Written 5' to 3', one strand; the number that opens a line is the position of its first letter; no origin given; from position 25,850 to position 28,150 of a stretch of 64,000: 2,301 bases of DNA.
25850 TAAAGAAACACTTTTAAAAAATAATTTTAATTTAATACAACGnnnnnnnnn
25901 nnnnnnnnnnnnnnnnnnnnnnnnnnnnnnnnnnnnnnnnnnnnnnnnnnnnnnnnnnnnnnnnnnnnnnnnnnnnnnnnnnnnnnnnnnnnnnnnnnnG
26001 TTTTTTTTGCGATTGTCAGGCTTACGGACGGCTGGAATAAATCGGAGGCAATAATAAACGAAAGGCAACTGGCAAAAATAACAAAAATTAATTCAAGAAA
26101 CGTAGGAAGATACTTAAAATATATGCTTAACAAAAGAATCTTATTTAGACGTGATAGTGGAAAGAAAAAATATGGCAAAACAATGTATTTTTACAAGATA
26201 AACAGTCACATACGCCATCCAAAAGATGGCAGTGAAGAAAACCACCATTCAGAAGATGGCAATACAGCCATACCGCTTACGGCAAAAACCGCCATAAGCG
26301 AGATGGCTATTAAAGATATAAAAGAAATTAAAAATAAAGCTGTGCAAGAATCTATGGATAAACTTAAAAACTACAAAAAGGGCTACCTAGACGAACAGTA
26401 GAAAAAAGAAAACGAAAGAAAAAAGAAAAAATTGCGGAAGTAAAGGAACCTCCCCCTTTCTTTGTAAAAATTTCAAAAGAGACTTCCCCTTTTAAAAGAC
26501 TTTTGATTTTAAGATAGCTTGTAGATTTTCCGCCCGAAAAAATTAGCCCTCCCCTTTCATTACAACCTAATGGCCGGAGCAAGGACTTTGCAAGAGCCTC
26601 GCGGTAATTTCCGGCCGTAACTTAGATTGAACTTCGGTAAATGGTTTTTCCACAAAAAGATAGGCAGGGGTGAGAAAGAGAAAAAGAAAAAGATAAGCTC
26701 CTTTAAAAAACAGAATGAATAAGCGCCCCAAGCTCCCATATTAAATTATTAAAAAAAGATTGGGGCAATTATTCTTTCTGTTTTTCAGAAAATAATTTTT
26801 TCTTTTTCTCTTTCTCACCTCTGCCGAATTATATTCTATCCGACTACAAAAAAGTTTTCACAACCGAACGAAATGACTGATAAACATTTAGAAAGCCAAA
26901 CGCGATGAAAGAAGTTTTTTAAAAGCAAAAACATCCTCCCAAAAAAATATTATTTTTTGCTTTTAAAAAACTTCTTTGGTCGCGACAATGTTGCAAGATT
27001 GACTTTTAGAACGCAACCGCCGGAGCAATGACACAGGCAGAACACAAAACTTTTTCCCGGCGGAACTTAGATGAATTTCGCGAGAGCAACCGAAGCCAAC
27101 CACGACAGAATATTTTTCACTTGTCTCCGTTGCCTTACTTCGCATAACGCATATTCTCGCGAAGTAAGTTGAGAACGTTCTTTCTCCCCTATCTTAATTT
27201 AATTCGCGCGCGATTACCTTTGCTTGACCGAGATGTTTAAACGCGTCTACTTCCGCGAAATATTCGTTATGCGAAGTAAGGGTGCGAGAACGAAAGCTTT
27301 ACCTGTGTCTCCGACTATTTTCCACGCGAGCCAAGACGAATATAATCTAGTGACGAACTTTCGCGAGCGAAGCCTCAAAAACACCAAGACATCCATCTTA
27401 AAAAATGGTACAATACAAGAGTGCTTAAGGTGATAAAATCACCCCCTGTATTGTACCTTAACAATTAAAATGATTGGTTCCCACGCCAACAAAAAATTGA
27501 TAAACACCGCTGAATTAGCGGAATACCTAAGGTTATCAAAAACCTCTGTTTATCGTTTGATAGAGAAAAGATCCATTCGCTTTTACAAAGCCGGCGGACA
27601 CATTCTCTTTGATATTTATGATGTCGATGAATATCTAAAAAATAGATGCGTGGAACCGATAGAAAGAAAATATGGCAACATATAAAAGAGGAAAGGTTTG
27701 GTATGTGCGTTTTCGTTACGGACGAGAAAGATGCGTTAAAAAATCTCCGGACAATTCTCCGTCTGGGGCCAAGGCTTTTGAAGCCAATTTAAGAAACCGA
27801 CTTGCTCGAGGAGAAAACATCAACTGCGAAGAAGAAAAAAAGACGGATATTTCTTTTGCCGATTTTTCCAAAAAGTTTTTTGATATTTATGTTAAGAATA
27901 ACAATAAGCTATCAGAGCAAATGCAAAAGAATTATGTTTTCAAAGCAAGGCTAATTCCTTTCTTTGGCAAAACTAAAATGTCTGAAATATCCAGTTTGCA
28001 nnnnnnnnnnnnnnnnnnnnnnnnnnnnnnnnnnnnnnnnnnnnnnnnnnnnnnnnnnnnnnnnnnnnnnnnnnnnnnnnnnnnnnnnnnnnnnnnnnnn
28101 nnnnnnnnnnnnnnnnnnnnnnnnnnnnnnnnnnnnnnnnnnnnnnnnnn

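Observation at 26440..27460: About 1 kb without credible ORFs but packed with long hairpins and repeated units between rep and xis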

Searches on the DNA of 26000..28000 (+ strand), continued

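Call 101: search_with_rna_model(model_id=R1, sources=[L084, L085], max_evalue=1)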
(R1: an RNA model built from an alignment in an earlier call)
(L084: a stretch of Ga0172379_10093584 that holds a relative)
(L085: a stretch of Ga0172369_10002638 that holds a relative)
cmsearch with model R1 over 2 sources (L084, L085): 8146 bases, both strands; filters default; matches with E-value up to 1: 0.
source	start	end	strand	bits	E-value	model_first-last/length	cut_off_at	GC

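Call 114: search_with_rna_model(model_id=R1, sources=[L086, L087, L088, L089, L090], max_evalue=1, show_alignments=4)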
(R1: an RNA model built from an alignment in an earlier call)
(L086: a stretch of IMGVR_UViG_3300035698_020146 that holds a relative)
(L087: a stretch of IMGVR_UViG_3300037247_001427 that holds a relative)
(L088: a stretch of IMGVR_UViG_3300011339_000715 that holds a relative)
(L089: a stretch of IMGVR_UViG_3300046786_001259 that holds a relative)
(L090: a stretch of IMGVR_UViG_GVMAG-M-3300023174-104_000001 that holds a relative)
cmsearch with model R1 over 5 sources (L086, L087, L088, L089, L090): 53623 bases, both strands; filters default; matches with E-value up to 1: 2.
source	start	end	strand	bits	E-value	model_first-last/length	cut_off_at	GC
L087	377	452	-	18.9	0.0034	1-76/76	no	0.34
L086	4477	4526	-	13.3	0.14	5-56/76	no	0.46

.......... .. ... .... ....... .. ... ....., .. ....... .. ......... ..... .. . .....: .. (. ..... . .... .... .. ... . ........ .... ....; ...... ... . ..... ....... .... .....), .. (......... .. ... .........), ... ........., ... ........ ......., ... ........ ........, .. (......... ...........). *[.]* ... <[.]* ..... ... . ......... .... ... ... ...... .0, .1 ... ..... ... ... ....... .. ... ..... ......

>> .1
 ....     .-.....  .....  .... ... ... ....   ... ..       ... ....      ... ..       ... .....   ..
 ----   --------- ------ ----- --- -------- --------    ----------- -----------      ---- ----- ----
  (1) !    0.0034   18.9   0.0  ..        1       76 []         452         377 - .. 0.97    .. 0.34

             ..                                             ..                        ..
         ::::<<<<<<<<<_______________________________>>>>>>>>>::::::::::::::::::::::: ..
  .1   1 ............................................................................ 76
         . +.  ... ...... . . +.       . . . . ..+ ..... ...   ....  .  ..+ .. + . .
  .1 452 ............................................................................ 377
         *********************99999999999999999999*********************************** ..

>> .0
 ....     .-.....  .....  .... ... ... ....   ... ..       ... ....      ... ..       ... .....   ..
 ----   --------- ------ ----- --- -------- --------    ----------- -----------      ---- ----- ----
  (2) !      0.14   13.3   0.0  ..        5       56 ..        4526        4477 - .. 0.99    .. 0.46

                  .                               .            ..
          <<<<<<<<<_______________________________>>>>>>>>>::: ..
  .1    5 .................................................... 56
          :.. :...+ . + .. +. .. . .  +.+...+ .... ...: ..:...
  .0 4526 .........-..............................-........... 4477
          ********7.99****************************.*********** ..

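Call 126: search_with_rna_model(model_id=R1, sources=[L091], max_evalue=5)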
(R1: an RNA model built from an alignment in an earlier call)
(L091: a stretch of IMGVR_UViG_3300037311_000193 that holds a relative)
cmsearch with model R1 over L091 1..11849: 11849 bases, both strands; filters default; matches with E-value up to 5: 0.
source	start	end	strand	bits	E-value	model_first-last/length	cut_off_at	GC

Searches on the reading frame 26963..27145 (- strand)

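Call 47: search_protein_families(library=pfam, proteins=[window:26963-27145:-], max_evalue=1)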
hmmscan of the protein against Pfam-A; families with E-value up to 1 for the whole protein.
window:26963-27145:- (60 aa): 0 families

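Call 48: search_protein_families(library=phrogs, proteins=[window:26963-27145:-], max_evalue=1)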
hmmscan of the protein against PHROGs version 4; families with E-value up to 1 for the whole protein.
window:26963-27145:- (60 aa): 1 family
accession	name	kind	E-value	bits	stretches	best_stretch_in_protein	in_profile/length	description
phrog_30323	-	unknown function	0.064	14.3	1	10-47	22-59/105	-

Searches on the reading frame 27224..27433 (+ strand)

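Call 47: search_protein_families(library=pfam, proteins=[window:27224-27433:+], max_evalue=1)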
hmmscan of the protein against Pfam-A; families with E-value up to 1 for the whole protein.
window:27224-27433:+ (69 aa): 0 families

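Call 48: search_protein_families(library=phrogs, proteins=[window:27224-27433:+], max_evalue=1)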
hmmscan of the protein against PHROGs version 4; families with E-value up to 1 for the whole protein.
window:27224-27433:+ (69 aa): 2 families
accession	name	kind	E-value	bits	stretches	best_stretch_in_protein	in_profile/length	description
phrog_31284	-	unknown function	0.013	16.5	1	30-65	12-47/73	-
phrog_6242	-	unknown function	0.19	12.8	1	13-53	43-82/159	-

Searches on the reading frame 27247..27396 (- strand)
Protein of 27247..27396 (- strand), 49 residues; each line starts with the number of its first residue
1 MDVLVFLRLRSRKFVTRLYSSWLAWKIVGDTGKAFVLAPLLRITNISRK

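Call 47: search_protein_families(library=pfam, proteins=[window:27247-27396:-], max_evalue=1)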
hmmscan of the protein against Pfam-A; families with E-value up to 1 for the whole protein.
window:27247-27396:- (49 aa): 1 family
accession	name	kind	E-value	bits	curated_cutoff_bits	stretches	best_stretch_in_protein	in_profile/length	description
PF11325.14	DUF3127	-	0.12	13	27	1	2-27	59-84/85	Domain of unknown function (DUF3127)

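Call 48: search_protein_families(library=phrogs, proteins=[window:27247-27396:-], max_evalue=1)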
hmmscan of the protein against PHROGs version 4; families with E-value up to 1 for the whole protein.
window:27247-27396:- (49 aa): 0 families

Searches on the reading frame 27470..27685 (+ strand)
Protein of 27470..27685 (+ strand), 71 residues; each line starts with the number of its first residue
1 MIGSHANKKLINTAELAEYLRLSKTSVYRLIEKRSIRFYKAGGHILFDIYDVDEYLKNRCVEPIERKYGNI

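Call 10: search_protein_families(library=pfam, proteins=[window:27470-27685:+], max_evalue=0.01)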
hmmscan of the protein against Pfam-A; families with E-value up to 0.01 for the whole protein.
window:27470-27685:+ (71 aa): 1 family
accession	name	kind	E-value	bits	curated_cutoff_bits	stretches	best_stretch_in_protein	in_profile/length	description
PF12728.13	HTH_17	-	2.3e-13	50.6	27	1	11-59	2-50/51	Helix-turn-helix domain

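Call 11: search_protein_families(library=phrogs, proteins=[window:27470-27685:+], max_evalue=0.01)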
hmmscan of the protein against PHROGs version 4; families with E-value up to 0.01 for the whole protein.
window:27470-27685:+ (71 aa): 4 families
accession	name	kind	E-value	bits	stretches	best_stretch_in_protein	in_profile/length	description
phrog_66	-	integration and excision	1.9e-08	35.4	1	7-63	90-147/412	excisionase and transcriptional regulator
phrog_25262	-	unknown function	3.7e-06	27.9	1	5-61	29-86/106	-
phrog_15534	-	DNA, RNA and nucleotide metabolism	1.2e-05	26.8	1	7-58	40-90/93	HTH DNA binding protein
phrog_5238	-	unknown function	0.0068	17.6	1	8-56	33-80/85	-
